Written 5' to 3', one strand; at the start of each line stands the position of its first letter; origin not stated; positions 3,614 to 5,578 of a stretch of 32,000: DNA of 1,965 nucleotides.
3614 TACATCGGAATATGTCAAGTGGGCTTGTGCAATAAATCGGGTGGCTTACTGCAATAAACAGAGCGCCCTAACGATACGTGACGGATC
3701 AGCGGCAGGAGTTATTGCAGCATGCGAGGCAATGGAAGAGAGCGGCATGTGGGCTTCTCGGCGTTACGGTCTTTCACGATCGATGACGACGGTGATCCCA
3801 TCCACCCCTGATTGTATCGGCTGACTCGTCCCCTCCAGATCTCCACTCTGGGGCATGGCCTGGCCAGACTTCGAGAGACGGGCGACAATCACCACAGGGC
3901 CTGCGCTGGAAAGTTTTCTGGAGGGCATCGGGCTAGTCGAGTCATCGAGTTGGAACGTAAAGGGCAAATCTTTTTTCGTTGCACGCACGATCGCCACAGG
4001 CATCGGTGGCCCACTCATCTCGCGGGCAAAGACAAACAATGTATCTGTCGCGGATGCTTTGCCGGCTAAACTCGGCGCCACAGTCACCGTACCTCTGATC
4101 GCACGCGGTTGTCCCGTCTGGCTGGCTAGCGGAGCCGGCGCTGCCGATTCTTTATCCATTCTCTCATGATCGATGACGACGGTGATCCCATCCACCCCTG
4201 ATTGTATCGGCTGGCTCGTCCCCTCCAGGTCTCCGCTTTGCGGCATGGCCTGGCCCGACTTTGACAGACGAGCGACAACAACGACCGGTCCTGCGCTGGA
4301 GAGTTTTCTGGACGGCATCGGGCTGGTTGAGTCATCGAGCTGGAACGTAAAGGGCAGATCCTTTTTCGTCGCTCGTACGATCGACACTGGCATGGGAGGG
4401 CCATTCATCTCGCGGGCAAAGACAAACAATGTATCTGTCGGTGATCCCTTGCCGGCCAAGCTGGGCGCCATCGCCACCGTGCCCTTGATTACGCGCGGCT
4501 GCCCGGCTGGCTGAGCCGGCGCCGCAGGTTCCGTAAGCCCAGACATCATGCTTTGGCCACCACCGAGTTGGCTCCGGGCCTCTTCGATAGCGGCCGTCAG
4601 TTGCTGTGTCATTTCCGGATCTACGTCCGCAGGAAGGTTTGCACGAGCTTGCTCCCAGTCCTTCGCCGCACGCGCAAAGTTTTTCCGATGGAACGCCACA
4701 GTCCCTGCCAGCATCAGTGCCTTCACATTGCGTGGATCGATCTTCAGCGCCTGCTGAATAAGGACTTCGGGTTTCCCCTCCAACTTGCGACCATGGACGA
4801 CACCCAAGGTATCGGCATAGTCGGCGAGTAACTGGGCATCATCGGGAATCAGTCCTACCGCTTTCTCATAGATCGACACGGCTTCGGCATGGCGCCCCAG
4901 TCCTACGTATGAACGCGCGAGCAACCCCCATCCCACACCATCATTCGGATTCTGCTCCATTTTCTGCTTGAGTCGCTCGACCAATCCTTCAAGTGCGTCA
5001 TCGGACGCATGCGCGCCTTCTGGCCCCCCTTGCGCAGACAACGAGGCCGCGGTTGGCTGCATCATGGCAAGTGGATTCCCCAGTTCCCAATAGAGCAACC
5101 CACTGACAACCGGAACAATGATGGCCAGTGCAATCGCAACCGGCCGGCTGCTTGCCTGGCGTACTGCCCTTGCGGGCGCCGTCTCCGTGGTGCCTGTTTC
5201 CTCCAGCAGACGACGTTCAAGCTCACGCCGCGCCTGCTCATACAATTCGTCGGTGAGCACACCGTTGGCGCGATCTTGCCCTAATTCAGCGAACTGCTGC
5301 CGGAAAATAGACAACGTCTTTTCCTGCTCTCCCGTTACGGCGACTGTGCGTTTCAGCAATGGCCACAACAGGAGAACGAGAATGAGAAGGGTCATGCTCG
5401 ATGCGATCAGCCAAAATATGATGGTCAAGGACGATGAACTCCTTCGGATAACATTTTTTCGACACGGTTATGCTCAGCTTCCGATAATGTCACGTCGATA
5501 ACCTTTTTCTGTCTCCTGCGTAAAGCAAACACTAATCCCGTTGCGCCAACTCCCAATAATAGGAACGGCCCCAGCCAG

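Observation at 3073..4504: CcmI C-terminal domain present three times: tandem duplication inside ccmI plus a stand-alone secreted copy between ccm and haoA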

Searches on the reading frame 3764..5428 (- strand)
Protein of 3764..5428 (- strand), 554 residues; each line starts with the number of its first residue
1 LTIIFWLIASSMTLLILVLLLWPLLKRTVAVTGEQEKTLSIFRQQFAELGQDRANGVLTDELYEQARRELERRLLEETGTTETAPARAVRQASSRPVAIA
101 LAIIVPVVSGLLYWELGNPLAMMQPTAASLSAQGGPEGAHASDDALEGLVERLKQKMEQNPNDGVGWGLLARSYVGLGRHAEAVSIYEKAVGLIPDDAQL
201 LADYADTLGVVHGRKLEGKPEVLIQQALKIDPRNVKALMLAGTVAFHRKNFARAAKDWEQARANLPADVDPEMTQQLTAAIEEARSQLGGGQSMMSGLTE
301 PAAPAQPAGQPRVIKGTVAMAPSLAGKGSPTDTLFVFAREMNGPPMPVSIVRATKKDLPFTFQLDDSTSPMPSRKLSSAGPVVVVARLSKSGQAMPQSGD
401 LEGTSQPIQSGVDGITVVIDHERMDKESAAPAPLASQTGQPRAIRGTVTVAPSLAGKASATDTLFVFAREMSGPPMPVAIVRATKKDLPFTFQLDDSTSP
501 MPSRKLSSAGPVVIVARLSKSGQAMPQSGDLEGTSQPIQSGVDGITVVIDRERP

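Call 3: search_protein_families(library=pfam, proteins=[window:3764-5428:-], max_evalue=0.01)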
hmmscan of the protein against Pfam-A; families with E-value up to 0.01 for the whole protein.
window:3764-5428:- (554 aa): 14 families
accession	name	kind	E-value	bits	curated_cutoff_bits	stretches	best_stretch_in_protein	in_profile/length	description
PF23892.1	Ig_CycH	-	5.6e-69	229.2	27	2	444-550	1-108/108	Cytochrome c-type biogenesis protein H Ig-like domain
PF23914.1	TPR_CcmH_CycH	-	3.3e-20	72.9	42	1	137-268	23-154/158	Cytochrome c-type biogenesis protein H TPR domain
PF07719.23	TPR_2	-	4.2e-08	33.2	27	0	167-197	4-34/34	Tetratricopeptide repeat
PF14559.12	TPR_19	-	2.3e-07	31.5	25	1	151-200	12-61/68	Tetratricopeptide repeat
PF13432.12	TPR_16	-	3.3e-07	31.1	32.7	1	224-261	20-56/65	Tetratricopeptide repeat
PF13431.12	TPR_17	-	9.9e-07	29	24.4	0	158-184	7-33/34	Tetratricopeptide repeat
PF13181.12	TPR_8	-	1.6e-06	28.2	25.7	1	167-197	4-34/34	Tetratricopeptide repeat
PF00515.34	TPR_1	-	1.8e-05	24.8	27.8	0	167-197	4-34/34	Tetratricopeptide repeat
PF13428.12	TPR_14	-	2.4e-05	25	23.5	1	167-206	4-43/44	Tetratricopeptide repeat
PF13424.12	TPR_12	-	0.0018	18.9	30.1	0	168-191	49-72/77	Tetratricopeptide repeat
PF13176.12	TPR_7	-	0.0026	18.1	27.9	0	167-197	2-32/36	Tetratricopeptide repeat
PF13414.12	TPR_11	-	0.0034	17.5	26.8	0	173-200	3-30/42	TPR repeat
PF13429.12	TPR_15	-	0.0044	16.9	26.2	0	145-204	128-186/280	Tetratricopeptide repeat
PF02881.24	SRP54_N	-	0.0046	17.6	22.4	0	54-76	14-36/75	SRP54-type protein, helical bundle domain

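Call 38: search_solved_structures(query=window:3764-5428:-, max_evalue=1)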
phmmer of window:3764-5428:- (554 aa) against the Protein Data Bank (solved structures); distinct sequences matched with E-value up to 1: 56.
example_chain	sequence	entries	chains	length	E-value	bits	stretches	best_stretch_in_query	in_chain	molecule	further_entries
9qhb_A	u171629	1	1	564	1.3e-25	93.6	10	148-261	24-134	Engineered tetratricopeptide repeat protein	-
9qhc_A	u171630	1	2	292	1.1e-14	57.7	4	148-264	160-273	Engineered tetratricopeptide repeat protein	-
8bu0_A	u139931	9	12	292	2.3e-12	49.9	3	148-260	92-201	Consensus tetratricopeptide repeat protein | Crystal structure of an 8-repeat consensus TPR superhelix with Zinc. | Monomer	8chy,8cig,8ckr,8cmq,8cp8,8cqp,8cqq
2e2e_A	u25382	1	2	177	4.1e-11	45.8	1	127-266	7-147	Formate-dependent nitrite reductase complex nrfG subunit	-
6b85_J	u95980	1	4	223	1.5e-07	34.1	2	150-203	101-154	TMHC4_R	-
7obi_A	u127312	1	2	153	1.7e-07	33.9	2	151-244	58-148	CTPR-rv4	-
8fwd_1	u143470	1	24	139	1.7e-07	33.9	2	150-243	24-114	O43-rpxdoc-EK1_B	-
2wqh_A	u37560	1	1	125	3.8e-06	29.5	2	148-200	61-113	CTPR3Y3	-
8far_A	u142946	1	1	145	6.3e-06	28.7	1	150-246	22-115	I432-1-CC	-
1na0_A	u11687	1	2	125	8.6e-06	28.3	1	148-200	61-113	designed protein CTPR3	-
9gzg_A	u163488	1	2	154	1.2e-05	27.8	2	147-236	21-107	Engineered CTPR protein with glutamic acids for conductivity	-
8cus_A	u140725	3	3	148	1.3e-05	27.7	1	150-245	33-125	I432-1(NaCl) Chain A | I432-1(Imd) Chain A | I432-1-X3 Chain A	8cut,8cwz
6vfj_B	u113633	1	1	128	1.6e-05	27.4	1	156-238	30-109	I53_dn5B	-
3kd7_A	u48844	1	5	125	1.8e-05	27.2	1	162-263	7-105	CTPR390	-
8ch0_A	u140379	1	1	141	3.7e-05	26.2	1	147-261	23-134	Consensus tetratricopeptide repeat protein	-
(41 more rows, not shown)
